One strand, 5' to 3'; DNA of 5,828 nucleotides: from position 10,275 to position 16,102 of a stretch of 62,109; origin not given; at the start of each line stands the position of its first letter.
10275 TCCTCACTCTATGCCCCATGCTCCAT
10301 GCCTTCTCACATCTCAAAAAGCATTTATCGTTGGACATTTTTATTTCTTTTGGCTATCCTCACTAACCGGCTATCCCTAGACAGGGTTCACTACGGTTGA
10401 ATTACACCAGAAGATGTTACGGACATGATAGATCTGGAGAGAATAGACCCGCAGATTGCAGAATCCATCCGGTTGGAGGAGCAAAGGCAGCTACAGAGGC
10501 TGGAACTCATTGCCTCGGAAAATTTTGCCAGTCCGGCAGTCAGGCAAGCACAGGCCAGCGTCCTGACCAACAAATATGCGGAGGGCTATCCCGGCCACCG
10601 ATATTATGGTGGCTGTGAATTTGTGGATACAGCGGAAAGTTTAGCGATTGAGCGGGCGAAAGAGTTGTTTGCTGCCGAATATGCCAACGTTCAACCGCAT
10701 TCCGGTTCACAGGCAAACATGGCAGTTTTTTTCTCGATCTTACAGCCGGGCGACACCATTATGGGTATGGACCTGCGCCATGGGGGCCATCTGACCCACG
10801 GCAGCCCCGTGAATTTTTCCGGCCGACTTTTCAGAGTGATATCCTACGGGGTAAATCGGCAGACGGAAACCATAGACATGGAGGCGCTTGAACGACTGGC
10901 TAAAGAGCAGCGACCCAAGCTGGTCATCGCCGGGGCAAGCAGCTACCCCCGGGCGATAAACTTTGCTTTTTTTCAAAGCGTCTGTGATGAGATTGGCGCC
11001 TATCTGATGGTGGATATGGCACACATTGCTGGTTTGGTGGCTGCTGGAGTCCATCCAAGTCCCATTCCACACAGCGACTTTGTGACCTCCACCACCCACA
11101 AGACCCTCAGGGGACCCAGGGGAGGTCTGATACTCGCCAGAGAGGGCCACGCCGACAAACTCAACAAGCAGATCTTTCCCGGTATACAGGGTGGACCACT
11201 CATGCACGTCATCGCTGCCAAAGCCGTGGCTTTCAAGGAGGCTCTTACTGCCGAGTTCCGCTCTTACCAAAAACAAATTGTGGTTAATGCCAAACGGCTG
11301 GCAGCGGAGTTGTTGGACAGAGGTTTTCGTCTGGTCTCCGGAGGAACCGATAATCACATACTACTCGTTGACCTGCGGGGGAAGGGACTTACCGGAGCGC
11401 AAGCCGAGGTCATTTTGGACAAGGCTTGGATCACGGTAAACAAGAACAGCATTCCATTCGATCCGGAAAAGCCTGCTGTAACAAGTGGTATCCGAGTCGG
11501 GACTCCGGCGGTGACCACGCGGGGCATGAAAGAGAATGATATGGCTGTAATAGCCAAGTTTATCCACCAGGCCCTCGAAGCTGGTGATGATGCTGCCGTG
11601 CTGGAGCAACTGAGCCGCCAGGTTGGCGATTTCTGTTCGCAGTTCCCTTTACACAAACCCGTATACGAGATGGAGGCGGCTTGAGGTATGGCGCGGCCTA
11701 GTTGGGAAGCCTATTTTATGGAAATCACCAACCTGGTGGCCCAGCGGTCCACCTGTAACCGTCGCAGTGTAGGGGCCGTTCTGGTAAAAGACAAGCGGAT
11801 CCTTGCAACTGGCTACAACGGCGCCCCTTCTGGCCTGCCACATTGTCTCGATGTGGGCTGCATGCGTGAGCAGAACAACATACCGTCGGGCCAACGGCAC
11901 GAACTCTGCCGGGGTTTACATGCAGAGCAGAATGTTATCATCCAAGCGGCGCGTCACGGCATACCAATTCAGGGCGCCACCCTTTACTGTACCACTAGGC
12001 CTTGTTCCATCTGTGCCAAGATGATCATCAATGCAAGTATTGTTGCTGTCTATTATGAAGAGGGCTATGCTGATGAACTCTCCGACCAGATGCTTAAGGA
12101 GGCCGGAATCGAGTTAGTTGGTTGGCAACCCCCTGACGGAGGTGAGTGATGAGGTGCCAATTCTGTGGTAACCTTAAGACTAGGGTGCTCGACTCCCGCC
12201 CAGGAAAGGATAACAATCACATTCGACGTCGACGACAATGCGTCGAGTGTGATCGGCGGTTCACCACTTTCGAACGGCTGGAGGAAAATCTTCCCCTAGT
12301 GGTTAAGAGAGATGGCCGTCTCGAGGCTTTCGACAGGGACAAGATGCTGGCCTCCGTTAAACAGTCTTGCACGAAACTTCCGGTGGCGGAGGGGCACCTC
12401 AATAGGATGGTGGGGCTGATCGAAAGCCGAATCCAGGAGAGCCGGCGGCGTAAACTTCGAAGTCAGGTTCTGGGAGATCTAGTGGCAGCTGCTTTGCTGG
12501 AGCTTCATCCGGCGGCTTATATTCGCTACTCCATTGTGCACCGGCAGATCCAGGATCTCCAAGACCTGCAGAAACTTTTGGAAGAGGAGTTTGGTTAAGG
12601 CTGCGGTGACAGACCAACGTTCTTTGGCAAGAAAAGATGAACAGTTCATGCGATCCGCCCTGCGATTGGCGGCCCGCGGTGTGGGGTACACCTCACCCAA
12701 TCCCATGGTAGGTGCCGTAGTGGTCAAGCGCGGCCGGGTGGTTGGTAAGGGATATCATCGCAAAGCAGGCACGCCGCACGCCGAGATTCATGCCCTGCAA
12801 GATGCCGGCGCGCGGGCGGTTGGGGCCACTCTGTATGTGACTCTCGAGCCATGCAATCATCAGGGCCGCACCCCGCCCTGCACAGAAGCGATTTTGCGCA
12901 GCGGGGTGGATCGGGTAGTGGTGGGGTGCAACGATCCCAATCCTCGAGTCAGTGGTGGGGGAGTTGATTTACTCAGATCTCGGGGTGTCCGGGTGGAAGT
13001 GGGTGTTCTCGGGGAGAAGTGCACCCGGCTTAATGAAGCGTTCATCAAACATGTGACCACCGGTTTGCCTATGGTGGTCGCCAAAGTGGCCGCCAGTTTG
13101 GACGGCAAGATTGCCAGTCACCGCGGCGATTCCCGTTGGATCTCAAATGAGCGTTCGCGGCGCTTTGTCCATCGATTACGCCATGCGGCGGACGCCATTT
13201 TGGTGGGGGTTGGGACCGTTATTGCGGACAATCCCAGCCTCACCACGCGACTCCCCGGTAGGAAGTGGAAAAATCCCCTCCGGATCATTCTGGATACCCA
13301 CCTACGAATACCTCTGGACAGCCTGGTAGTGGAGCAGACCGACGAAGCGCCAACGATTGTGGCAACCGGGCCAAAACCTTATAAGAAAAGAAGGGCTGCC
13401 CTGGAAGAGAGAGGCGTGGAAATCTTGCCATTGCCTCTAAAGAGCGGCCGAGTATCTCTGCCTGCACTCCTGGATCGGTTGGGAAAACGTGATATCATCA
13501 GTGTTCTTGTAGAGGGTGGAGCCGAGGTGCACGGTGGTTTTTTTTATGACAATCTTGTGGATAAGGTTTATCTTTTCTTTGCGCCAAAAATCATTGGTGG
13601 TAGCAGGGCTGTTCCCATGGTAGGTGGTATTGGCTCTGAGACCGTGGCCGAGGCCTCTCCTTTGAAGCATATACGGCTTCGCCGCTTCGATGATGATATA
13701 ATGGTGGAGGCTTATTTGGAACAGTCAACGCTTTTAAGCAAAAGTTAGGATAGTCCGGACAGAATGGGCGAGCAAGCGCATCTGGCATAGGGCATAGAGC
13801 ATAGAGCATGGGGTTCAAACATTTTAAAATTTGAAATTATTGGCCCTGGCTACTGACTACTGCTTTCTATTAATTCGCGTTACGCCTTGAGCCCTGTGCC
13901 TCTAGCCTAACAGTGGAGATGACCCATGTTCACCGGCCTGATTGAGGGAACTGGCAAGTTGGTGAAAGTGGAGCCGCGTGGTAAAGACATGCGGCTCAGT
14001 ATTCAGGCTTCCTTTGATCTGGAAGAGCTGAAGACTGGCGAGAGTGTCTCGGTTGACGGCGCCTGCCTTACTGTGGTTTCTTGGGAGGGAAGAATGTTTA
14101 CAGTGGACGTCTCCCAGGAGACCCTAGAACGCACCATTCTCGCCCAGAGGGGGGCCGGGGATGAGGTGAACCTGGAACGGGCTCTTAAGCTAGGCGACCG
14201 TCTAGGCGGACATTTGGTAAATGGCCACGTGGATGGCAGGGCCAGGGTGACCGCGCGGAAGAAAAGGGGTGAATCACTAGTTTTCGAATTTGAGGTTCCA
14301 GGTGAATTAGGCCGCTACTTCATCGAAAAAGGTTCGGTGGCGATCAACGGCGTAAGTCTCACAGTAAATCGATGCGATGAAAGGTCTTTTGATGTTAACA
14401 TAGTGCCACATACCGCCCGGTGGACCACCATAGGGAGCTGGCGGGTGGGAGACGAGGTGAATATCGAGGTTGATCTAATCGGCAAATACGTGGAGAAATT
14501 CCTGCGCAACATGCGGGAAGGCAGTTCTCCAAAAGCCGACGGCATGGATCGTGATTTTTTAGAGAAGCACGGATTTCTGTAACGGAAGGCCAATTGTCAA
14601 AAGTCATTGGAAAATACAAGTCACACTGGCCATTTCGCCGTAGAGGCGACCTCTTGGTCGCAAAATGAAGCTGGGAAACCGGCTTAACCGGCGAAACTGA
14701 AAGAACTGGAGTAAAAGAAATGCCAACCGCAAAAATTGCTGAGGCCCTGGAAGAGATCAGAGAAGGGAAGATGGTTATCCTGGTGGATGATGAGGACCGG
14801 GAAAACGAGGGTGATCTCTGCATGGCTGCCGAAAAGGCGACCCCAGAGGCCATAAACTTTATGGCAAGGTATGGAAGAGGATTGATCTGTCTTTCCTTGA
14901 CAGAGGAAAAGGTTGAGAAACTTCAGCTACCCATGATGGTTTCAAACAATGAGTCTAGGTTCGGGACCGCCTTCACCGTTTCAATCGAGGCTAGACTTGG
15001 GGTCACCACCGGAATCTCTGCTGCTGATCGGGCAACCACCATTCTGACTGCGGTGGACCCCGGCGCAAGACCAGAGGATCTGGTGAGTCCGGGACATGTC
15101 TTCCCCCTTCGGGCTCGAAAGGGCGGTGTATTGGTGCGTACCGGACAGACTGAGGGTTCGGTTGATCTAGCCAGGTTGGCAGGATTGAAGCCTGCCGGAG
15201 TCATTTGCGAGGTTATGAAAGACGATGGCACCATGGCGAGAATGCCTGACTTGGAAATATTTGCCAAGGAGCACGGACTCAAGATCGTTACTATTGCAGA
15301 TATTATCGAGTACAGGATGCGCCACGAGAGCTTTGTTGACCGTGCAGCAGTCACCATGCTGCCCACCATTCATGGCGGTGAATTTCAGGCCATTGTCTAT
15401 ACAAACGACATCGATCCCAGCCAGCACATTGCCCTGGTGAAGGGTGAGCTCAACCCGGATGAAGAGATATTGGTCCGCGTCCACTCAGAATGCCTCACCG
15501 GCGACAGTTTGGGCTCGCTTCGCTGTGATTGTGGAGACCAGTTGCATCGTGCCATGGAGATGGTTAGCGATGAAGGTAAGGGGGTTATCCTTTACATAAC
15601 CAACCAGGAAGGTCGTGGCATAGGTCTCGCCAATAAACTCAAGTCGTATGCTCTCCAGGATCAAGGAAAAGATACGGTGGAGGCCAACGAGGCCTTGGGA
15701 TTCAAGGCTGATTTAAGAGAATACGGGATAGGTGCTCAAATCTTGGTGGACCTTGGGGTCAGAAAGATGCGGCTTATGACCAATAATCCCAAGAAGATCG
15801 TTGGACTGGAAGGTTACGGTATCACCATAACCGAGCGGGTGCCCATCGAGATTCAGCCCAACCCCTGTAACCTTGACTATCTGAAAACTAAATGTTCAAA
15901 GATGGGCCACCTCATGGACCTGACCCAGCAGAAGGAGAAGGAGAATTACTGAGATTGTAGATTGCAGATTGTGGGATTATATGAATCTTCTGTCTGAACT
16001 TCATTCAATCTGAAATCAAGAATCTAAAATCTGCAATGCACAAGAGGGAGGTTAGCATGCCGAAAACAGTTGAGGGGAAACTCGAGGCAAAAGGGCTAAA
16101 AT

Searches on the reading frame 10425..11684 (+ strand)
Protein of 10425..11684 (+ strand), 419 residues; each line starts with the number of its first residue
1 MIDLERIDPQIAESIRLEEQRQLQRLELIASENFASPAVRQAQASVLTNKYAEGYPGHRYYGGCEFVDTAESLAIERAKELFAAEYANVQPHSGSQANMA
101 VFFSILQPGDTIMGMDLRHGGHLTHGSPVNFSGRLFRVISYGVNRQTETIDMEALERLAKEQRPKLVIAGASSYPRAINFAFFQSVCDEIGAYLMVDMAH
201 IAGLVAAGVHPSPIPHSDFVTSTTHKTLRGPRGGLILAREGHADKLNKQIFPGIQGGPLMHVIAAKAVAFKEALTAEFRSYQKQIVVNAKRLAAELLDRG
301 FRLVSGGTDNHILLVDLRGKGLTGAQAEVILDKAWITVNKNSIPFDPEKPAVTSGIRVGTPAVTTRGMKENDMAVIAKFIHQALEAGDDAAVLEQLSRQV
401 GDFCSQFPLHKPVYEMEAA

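Call 66: search_protein_families(library=pfam, max_evalue=0.00001, proteins=[window:10425-11684:+])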
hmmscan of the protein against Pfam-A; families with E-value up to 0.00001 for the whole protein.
window:10425-11684:+ (419 aa): 2 families
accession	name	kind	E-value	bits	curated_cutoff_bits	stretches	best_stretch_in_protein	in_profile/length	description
PF00464.25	SHMT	-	3.8e-170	566.2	27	1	4-380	1-399/399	Serine hydroxymethyltransferase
PF00155.27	Aminotran_1_2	-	5.6e-11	42.7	19.7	1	57-367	34-353/361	Aminotransferase class I and II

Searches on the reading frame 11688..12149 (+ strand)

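Call 67: search_protein_families(library=pfam, max_evalue=0.00001, proteins=[window:11688-12149:+])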
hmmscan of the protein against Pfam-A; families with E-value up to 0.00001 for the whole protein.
window:11688-12149:+ (153 aa): 3 families
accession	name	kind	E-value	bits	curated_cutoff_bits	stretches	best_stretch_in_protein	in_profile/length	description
PF00383.29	dCMP_cyt_deam_1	-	2.2e-25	88.9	25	1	5-123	2-100/102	Cytidine and deoxycytidylate deaminase zinc-binding region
PF14437.12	MafB19-deam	-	2.3e-19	70.2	27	1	5-129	2-105/142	MafB19-like deaminase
PF14439.12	Bd3614-deam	-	1.2e-06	28.9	38.5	1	77-132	35-97/113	Bd3614-like deaminase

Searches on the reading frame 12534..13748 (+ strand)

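Call 67: search_protein_families(library=pfam, max_evalue=0.00001, proteins=[window:12534-13748:+])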
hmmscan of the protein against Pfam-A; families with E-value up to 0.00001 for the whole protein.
window:12534-13748:+ (404 aa): 3 families
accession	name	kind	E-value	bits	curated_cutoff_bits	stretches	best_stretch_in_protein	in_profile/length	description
PF01872.23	RibD_C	-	1.7e-51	175.3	24.1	1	179-389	1-195/197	RibD C-terminal domain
PF00383.29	dCMP_cyt_deam_1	-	5.4e-22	78.1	25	1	33-132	2-102/102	Cytidine and deoxycytidylate deaminase zinc-binding region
PF14437.12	MafB19-deam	-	1.4e-14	54.6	27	1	35-171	3-138/142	MafB19-like deaminase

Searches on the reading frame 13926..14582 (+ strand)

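Call 67: search_protein_families(library=pfam, max_evalue=0.00001, proteins=[window:13926-14582:+])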
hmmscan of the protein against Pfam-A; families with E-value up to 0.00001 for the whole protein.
window:13926-14582:+ (218 aa): 1 family
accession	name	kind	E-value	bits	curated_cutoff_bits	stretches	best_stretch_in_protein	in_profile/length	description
PF00677.23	Lum_binding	-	3.8e-52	174.7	27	2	100-183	2-86/86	Lumazine binding domain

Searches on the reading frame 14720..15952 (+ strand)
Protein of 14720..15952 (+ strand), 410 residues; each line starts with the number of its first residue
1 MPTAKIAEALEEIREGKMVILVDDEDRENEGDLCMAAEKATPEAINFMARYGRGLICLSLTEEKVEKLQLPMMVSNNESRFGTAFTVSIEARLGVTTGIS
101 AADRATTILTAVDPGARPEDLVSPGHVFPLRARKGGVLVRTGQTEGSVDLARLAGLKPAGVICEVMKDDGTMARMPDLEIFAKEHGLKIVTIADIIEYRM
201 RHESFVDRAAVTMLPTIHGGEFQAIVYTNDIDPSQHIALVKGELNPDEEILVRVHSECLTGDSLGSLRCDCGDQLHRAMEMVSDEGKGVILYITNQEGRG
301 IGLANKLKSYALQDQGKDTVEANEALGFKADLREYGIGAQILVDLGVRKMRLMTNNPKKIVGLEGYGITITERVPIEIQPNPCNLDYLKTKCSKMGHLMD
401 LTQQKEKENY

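Call 67: search_protein_families(library=pfam, max_evalue=0.00001, proteins=[window:14720-15952:+])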
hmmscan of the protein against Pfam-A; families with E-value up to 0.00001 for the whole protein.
window:14720-15952:+ (410 aa): 2 families
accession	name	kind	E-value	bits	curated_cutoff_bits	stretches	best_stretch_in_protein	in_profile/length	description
PF00926.24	DHBP_synthase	-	4.8e-91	303.9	26.4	1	8-198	2-191/191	3,4-dihydroxy-2-butanone 4-phosphate synthase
PF00925.25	GTP_cyclohydro2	-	5.2e-75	251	23.3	1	210-375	4-165/165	GTP cyclohydrolase II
